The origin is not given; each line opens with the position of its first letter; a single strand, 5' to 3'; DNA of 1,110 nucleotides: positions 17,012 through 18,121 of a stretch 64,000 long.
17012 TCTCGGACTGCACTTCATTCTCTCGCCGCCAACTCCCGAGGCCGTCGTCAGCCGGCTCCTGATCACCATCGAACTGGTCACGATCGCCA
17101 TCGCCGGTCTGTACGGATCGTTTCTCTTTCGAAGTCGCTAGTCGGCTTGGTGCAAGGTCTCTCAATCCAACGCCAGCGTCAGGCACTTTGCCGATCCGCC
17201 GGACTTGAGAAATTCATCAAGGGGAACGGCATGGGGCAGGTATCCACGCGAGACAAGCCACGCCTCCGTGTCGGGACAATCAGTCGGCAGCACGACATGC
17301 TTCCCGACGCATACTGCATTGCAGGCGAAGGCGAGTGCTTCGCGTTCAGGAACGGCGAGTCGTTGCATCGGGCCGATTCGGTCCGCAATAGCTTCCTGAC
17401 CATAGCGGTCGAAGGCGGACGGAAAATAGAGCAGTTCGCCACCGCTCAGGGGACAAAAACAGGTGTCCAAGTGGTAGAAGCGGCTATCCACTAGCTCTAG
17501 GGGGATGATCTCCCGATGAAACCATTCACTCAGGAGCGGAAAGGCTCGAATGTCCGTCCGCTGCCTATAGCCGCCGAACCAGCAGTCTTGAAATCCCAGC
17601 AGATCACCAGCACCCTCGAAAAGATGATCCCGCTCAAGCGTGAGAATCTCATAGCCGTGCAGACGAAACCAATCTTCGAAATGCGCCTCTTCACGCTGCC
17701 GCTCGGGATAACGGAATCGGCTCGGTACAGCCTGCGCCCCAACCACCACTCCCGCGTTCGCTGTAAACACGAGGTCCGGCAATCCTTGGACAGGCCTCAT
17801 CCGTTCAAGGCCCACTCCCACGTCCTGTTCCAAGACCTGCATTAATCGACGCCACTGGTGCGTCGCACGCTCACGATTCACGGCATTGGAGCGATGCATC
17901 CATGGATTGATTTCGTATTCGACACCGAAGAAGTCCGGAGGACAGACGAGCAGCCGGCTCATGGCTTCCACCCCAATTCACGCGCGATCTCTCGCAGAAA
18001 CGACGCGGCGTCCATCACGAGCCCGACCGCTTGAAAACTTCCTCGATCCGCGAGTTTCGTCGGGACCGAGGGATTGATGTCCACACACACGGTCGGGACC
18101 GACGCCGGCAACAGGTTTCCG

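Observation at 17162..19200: Split, reordered version of the cyanobacterial ArgZ/AgrE arginine-catabolic enzyme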

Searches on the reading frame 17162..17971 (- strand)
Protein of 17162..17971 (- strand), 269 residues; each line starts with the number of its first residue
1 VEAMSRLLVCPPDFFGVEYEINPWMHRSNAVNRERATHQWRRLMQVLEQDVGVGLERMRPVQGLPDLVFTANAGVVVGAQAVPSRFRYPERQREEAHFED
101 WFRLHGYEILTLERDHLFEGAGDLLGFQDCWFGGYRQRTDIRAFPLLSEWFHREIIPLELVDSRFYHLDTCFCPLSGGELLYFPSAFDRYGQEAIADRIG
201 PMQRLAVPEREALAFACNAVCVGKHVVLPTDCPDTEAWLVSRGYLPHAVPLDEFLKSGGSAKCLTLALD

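Call 3: search_protein_families(library=pfam, proteins=[window:17162-17971:-], max_evalue=0.01)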
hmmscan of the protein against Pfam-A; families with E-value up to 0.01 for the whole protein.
window:17162-17971:- (269 aa): 1 family
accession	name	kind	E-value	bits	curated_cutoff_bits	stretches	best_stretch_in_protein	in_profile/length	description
PF19420.4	DDAH_eukar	-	3e-08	33.7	23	1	26-266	18-288/291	N,N dimethylarginine dimethylhydrolase, eukaryotic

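Call 4: search_protein_families(library=ncbifam, proteins=[window:17162-17971:-], max_evalue=0.01)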
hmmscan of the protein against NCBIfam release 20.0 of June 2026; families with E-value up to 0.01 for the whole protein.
window:17162-17971:- (269 aa): 6 families
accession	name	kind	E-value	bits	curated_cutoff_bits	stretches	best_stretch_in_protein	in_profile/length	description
NF052232.1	Arg_dihydro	equivalog_domain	2.1e-84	282.9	450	1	5-266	3-265/266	arginine dihydrolase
NF052231.1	bifunc_ArgZ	exception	2e-83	280.7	1025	1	1-268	1-269/696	bifunctional arginine dihydrolase/ornithine cyclodeaminase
NF045659.1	DiMArgaseDdahMtb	equivalog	1.6e-70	237.5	300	1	4-267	23-282/283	dimethylargininase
NF045660.1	DiMthArgaseDdahStm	equivalog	7.7e-18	65.2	340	1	29-266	22-247/249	dimethylargininase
NF045658.1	DiMArgaseDdah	equivalog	1.1e-05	25.3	450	1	33-266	28-252/254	dimethylargininase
TIGR01078.1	arcA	equivalog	0.0045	15.8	489.1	0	61-189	149-291/408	arginine deiminase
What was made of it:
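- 17162..17962 (-): Putative arginine dihydrolase of the guanidino-modifying superfamily, ArgZ N-domain type (266 aa from the ATG; an alternative GTG lies at 17971). It is the second gene of the pair. NF052232 Arg_dihydro scores 282.9 bits, below the 450 cut-off (call 4).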

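Call 12: search_solved_structures(query=window:17162-17971:-, max_evalue=0.001, show_alignments=2)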
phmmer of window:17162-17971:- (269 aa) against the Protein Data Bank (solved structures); distinct sequences matched with E-value up to 0.001: 16.
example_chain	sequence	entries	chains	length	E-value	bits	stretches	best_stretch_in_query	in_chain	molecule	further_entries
6jv0_A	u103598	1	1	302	5.5e-75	255.4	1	6-267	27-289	Sll1336 protein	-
6juz_A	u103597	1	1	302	2.8e-74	253.1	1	6-267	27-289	Sll1336 protein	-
6juy_A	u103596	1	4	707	5e-74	252.2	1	6-267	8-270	Sll1336 protein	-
6lrf_A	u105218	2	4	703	1.2e-73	250.9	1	4-267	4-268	Alr4995 protein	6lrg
6jv1_A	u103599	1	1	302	1.3e-73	250.8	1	6-267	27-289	Sll1336 protein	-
6lrh_A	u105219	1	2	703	2.2e-72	246.8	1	4-267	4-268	Alr4995 protein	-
2c6z_A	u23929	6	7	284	1.4e-06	30.9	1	29-200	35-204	NG, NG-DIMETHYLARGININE DIMETHYLAMINOHYDROLASE 1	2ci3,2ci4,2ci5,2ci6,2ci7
2ci1_A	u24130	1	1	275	1.5e-06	30.8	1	29-198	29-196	NG, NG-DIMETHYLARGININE DIMETHYLAMINOHYDROLASE 1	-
7ut0_A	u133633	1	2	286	7.5e-06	28.5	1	30-200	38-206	N(G),N(G)-dimethylarginine dimethylaminohydrolase 1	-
7usz_A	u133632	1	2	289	7.7e-06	28.5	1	30-200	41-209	N(G),N(G)-dimethylarginine dimethylaminohydrolase 1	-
2jai_A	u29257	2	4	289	7.7e-06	28.5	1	30-200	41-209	NG, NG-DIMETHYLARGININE DIMETHYLAMINOHYDROLASE 1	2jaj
6szp_A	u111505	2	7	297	8.3e-06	28.3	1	30-199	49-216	N(G),N(G)-dimethylarginine dimethylaminohydrolase 1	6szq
3i2e_A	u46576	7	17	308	9.3e-06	28.2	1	30-199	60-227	N(G),N(G)-dimethylarginine dimethylaminohydrolase 1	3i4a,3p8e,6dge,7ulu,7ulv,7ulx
3p8p_A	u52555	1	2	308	1.3e-05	27.8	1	30-189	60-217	N(G),N(G)-dimethylarginine dimethylaminohydrolase 1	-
3rhy_A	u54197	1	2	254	0.00018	24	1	46-266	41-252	N(G),N(G)-dimethylarginine dimethylaminohydrolase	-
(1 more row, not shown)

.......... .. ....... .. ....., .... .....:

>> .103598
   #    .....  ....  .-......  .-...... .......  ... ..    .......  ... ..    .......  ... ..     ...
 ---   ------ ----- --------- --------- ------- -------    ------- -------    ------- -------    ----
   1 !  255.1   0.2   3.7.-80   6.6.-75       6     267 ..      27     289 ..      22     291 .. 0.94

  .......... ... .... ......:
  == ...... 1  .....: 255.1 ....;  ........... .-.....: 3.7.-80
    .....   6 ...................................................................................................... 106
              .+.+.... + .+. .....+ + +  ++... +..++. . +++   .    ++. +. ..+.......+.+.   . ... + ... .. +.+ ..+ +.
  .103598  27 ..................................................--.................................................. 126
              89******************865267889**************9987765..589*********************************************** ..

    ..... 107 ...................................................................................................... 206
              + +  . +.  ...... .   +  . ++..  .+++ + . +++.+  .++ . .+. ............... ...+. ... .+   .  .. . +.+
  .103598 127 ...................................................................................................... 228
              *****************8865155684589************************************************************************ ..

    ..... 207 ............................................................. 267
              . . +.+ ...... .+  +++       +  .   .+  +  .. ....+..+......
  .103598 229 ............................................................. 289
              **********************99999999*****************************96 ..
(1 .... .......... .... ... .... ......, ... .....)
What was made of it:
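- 17162..17962 (-): The PDB match to 6jv0 (ArgZ) is E 5.5e-75, with true DDAHs at 1e-6 or weaker (call 12).
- Closest known: Mycobacterial 'dimethylargininase' family. Different: Pseudomonas, Streptomyces and mammalian DDAHs are very distant (25-65 bits in call 4; PDB E 1e-6 or weaker in call 12).
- Tried and rejected: The catalytic-residue roles rest on memory, checked against the alignment numbering in call 12.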

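Call 14: find_homologous_proteins(query=window:17162-17971:-, max_evalue=1e-10)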
Query window:17162-17971:- (269 aa): 8000 proteins with E <= 1e-10 among 8000 candidates; the best 120 are listed.
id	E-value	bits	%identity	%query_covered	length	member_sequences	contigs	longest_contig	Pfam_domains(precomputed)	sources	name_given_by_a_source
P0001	1.8e-180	616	98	99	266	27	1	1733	PF19420.6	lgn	-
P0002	2.7e-156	537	86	99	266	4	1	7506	PF19420.6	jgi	-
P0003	2.3e-154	531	85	99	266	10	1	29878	PF19420.6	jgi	jgi:N-dimethylarginine dimethylaminohydrolase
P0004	2.7e-154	530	85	99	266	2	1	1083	PF19420.6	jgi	-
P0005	2.4e-153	527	84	99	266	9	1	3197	PF19420.6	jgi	jgi:N-dimethylarginine dimethylaminohydrolase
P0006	8.6e-147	506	80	100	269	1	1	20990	PF19420.6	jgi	jgi:N-dimethylarginine dimethylaminohydrolase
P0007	8.7e-145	499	79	99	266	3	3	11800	PF19420.6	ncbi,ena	ncbi:MAG: arginine deiminase-related protein [Nitrospirota bacterium]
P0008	1.1e-143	496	79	99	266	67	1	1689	-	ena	-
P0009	1.1e-143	496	78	99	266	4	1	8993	PF19420.6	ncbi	ncbi:MAG: arginine deiminase-related protein [Nitrospiraceae bacterium]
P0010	1.3e-143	495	79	99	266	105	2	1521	-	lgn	-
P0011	5.9e-143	493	79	99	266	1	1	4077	PF19420.6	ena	-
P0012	2.7e-142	491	78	100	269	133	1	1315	-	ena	-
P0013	4.0e-142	491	79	99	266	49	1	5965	-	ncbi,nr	ncbi:MAG TPA: arginine deiminase-related protein [Nitrospira sp.]|nr:arginine deiminase-related prot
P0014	4.6e-142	490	80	99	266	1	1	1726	PF19420.6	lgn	-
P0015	1.2e-141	489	77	99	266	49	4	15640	PF19420.6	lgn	-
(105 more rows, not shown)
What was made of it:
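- Public annotations call the Nitrospira proteins 'arginine deiminase-related' or 'DDAH' (call 14).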

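Call 23: search_protein_representatives(protein=window:17162-17971:-)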
Query: 269 residues. Proteins with E-value up to 0.001 (for the whole library): 3698; up to 1e-10: 2067; up to 1e-30: 623. The best 150 are listed.
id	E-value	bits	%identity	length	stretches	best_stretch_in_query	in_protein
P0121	4.9e-110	383.5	78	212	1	58-269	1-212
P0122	2.8e-95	335.1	74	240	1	4-199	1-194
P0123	6.2e-77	274.9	50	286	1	5-269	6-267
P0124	7.7e-75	268.1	49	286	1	5-269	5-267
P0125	2.2e-72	260.0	48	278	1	6-269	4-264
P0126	8.9e-71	254.7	46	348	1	5-268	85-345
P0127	3.4e-70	252.8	46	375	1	5-269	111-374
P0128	2.1e-68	246.9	47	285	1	5-268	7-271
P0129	4.2e-68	246.0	45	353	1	6-268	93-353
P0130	6.5e-68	245.3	46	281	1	4-267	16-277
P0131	9.1e-68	244.8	49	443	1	4-267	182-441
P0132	1.1e-67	244.6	46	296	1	6-268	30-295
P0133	3.1e-67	243.1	46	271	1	4-268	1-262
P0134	3.8e-67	242.8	44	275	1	6-268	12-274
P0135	3.9e-67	242.8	49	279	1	5-269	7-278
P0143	6.7e-64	232.2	43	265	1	4-266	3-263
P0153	2.5e-61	223.7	47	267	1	7-267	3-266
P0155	2.2e-60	220.6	44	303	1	6-268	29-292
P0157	7.3e-60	218.9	44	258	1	7-268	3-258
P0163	1.0e-58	215.1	43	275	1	5-268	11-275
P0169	2.8e-58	213.7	40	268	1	5-268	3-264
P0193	1.4e-55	204.8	41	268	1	5-268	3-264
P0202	4.1e-55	203.3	44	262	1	4-268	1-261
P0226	1.5e-53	198.2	39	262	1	4-267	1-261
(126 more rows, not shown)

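Call 25: find_related_loci(query=A1, collection=genome_contigs, flank=10000)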
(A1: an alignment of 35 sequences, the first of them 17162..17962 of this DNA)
Query A1 (266 aa) in genome_contigs; peptide patterns used: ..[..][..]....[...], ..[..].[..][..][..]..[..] (x = any residue, [..] = any of these).
600 stretches matched a pattern (row limit reached: there are more); 597 encode a relative of the query (tblastn E <= 1e-3); the best 80 are kept; 80 distinct loci.
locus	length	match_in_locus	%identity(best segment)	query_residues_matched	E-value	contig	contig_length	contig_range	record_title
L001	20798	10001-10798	79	1-266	3e-144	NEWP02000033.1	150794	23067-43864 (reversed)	MAG: Nitrospira sp. CG24E Nitrospira_sp_RSF136_CG24_E_33, whole genome shotgun sequence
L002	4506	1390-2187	79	1-266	1e-146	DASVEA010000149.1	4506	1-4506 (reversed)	MAG TPA_asm: Nitrospiraceae bacterium isolate SMAG_U2048 k141_779165, whole genome shotgun sequence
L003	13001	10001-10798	79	1-266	3e-142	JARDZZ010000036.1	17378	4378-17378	MAG: Nitrospira sp. isolate C_No_T0_bin.34 scaffold_728, whole genome shotgun sequence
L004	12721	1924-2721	77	1-266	2e-140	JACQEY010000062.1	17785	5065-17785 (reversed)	MAG: Nitrospirae bacterium isolate NC_groundwater_1033_Pr1_S-0.65um_56_10 Montesol18_Sp65_coassembly_scaffold_430331, wh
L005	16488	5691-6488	77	1-266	8e-138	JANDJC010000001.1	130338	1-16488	MAG: Nitrospira sp. isolate SZTDM-2_Bin289 NODE_1_length_130338_cov_1.753707, whole genome shotgun sequence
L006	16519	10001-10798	76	1-266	5e-136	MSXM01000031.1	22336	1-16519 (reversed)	MAG: Nitrospira sp. ST-bin4 1198, whole genome shotgun sequence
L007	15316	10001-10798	76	1-266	3e-136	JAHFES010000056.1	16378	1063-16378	MAG: Nitrospiraceae bacterium isolate nzgw274 NODE_1174_length_16379_cov_51.680711, whole genome shotgun sequence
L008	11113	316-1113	75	1-266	1e-135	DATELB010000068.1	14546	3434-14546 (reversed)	MAG TPA_asm: Nitrospira sp. isolate SMAG_U8905 k141_1302118, whole genome shotgun sequence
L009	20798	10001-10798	76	1-266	3e-135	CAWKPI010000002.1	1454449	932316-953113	MAG: uncultured Nitrospiraceae bacterium isolate MFD03899.bin.2.136 genome assembly, contig: contig_23858, whole genome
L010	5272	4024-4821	76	1-266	6e-135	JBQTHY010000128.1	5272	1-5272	MAG: Nitrospiraceae bacterium isolate SAR15 c_000000419267, whole genome shotgun sequence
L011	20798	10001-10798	75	1-266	4e-134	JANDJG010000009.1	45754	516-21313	MAG: Nitrospira sp. isolate JZ-4_Bin198 NODE_2037_length_45754_cov_25.420869, whole genome shotgun sequence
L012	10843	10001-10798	76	1-266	4e-133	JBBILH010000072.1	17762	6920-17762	MAG: Nitrospira sp. isolate PLS170224_bin_204 NODE_1128_length_17762_cov_5.543514, whole genome shotgun sequence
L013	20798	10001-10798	76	1-266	5e-133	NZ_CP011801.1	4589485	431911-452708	Nitrospira moscoviensis strain NSP M-1 chromosome, complete genome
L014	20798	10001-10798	74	1-266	2e-131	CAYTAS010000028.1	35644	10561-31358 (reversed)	MAG TPA_asm: uncultured Nitrospira sp. isolate SRP072547_co1_296 genome assembly, contig: NODE_1364_length_35644_cov_15.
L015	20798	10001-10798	74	1-266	2e-131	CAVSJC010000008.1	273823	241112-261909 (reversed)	MAG: uncultured Nitrospiraceae bacterium isolate MFD02360.bin.2.39 genome assembly, contig: contig_23841, whole genome s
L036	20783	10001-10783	52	3-266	1e-82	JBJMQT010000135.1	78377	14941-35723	MAG: Gemmataceae bacterium isolate H3_18_all_fractions_metab_conc_21_57_12 k255_5147895, whole genome shotgun sequence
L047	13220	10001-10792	49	1-266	7e-81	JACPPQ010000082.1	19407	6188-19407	MAG: Chloroflexi bacterium isolate NC_groundwater_631_Ag_B-0.1um_52_39 B_1_S1_Biohub_coassembly_k141_2989433, whole geno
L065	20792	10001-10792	48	3-265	4e-77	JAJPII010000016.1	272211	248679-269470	MAG: Spartobacteria bacterium isolate Centralia_MAG_306 k107_19654265, whole genome shotgun sequence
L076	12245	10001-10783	47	4-263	3e-76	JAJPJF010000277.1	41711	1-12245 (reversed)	MAG: Nostocales cyanobacterium Centralia_MAG_434 k107_14596313, whole genome shotgun sequence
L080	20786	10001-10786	48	3-263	4e-76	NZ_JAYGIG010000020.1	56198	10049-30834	Leptothoe sp. PORK10 BA2 NODE_33_length_56198_cov_26.422678, whole genome shotgun sequence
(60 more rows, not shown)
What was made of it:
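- Checked: Family E-values are 1e-84 to 1e-138 (calls 3, 4), and orthologues exist in at least 597 species-level genomes (call 25).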

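Call 39: search_protein_families(library=ncbifam, proteins=[P0169, P0226, P0157, P0143, P0163, P0153, P0202, P0193, P0155, P0123], max_evalue=1e-20)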
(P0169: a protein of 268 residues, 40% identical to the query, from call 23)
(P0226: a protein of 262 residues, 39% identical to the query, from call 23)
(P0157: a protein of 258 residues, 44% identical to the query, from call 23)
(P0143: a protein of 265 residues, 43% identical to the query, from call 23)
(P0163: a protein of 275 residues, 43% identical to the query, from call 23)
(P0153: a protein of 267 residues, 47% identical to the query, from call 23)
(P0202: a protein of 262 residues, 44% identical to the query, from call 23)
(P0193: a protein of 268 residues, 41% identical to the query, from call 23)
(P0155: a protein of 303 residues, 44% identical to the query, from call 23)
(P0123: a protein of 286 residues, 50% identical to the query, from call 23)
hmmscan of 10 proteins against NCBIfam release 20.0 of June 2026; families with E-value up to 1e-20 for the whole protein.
P0169 (268 aa): 3 families
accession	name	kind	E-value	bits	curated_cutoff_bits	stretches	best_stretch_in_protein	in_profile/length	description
NF052232.1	Arg_dihydro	equivalog_domain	2.2e-73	246.8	450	1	3-262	3-265/266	arginine dihydrolase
NF052231.1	bifunc_ArgZ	exception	1.1e-71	241.9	1025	1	3-264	5-269/696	bifunctional arginine dihydrolase/ornithine cyclodeaminase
NF045659.1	DiMArgaseDdahMtb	equivalog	1.6e-69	234.2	300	1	4-263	25-282/283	dimethylargininase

P0226 (262 aa): 3 families
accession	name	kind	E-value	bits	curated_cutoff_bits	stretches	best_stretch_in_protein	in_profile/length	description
NF045659.1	DiMArgaseDdahMtb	equivalog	1.1e-72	244.6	300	1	3-262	25-283/283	dimethylargininase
NF052231.1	bifunc_ArgZ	exception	9.6e-67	225.6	1025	1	3-261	6-268/696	bifunctional arginine dihydrolase/ornithine cyclodeaminase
NF052232.1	Arg_dihydro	equivalog_domain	3.4e-66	223.2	450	1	2-260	3-265/266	arginine dihydrolase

P0157 (258 aa): 3 families
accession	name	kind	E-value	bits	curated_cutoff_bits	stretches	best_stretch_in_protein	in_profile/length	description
NF045659.1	DiMArgaseDdahMtb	equivalog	2.6e-77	259.8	300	1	3-257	26-282/283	dimethylargininase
NF052232.1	Arg_dihydro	equivalog_domain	4.9e-76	255.5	450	1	2-256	4-265/266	arginine dihydrolase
NF052231.1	bifunc_ArgZ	exception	5.9e-75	252.8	1025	1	2-256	6-267/696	bifunctional arginine dihydrolase/ornithine cyclodeaminase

P0143 (265 aa): 5 families
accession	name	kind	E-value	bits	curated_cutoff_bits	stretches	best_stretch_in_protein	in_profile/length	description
NF045659.1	DiMArgaseDdahMtb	equivalog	5.4e-70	235.8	300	1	4-263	24-281/283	dimethylargininase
NF052232.1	Arg_dihydro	equivalog_domain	2.5e-69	233.5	450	1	4-263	3-265/266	arginine dihydrolase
NF052231.1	bifunc_ArgZ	exception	4.7e-69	233.3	1025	1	4-264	5-268/696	bifunctional arginine dihydrolase/ornithine cyclodeaminase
NF045660.1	DiMthArgaseDdahStm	equivalog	1.5e-26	93.7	340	1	28-263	22-247/249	dimethylargininase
NF045658.1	DiMArgaseDdah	equivalog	4.7e-21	75.7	450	1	29-263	25-252/254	dimethylargininase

P0163 (275 aa): 3 families
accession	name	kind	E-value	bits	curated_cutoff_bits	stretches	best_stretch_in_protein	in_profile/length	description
NF052232.1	Arg_dihydro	equivalog_domain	2.2e-70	236.9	450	1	12-274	4-266/266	arginine dihydrolase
NF052231.1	bifunc_ArgZ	exception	1.2e-69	235.2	1025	1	12-274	6-268/696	bifunctional arginine dihydrolase/ornithine cyclodeaminase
NF045659.1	DiMArgaseDdahMtb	equivalog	1.4e-66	224.6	300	1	12-275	25-283/283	dimethylargininase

P0153 (267 aa): 3 families
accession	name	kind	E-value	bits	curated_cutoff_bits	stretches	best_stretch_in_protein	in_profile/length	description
NF052231.1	bifunc_ArgZ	exception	1.1e-66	225.4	1025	1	2-265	6-267/696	bifunctional arginine dihydrolase/ornithine cyclodeaminase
NF052232.1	Arg_dihydro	equivalog_domain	1.9e-66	224.1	450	1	2-265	4-265/266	arginine dihydrolase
NF045659.1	DiMArgaseDdahMtb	equivalog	1.3e-57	195.2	300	1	3-265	26-281/283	dimethylargininase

P0202 (262 aa): 3 families
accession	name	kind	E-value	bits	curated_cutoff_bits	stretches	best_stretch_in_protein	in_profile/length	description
NF052232.1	Arg_dihydro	equivalog_domain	4.8e-76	255.5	450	1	3-259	4-265/266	arginine dihydrolase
NF052231.1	bifunc_ArgZ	exception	4.4e-75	253.2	1025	1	3-261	6-269/696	bifunctional arginine dihydrolase/ornithine cyclodeaminase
NF045659.1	DiMArgaseDdahMtb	equivalog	1e-64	218.4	300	1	2-260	24-282/283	dimethylargininase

P0193 (268 aa): 3 families
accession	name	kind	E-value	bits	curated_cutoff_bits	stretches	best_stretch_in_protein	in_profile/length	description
NF052232.1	Arg_dihydro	equivalog_domain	1.1e-91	306.7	450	1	3-263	3-266/266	arginine dihydrolase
NF052231.1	bifunc_ArgZ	exception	3.2e-90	303.2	1025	1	3-266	5-271/696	bifunctional arginine dihydrolase/ornithine cyclodeaminase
NF045659.1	DiMArgaseDdahMtb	equivalog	1.2e-65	221.5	300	1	4-264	25-283/283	dimethylargininase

P0155 (303 aa): 3 families
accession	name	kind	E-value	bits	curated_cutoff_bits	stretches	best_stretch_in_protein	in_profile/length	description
NF052231.1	bifunc_ArgZ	exception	4e-114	382.2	1025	1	29-299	6-276/696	bifunctional arginine dihydrolase/ornithine cyclodeaminase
NF052232.1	Arg_dihydro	equivalog_domain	4.5e-113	376.9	450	1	29-291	4-266/266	arginine dihydrolase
NF045659.1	DiMArgaseDdahMtb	equivalog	2.6e-77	259.8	300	1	28-291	24-282/283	dimethylargininase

P0123 (286 aa): 3 families
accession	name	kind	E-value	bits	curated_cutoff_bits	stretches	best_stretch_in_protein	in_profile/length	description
NF052232.1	Arg_dihydro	equivalog_domain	2.6e-84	282.6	450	1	7-265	4-266/266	arginine dihydrolase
NF052231.1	bifunc_ArgZ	exception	1.5e-83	281.2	1025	1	7-269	6-272/696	bifunctional arginine dihydrolase/ornithine cyclodeaminase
NF045659.1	DiMArgaseDdahMtb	equivalog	5.7e-78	261.9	300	1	7-265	25-282/283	dimethylargininase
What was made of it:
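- It sits in a large, mostly uncharacterised family whose other named member is a mycobacterial 'dimethylargininase' (calls 4, 39). Other clades of the family score equally on both models (call 39).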
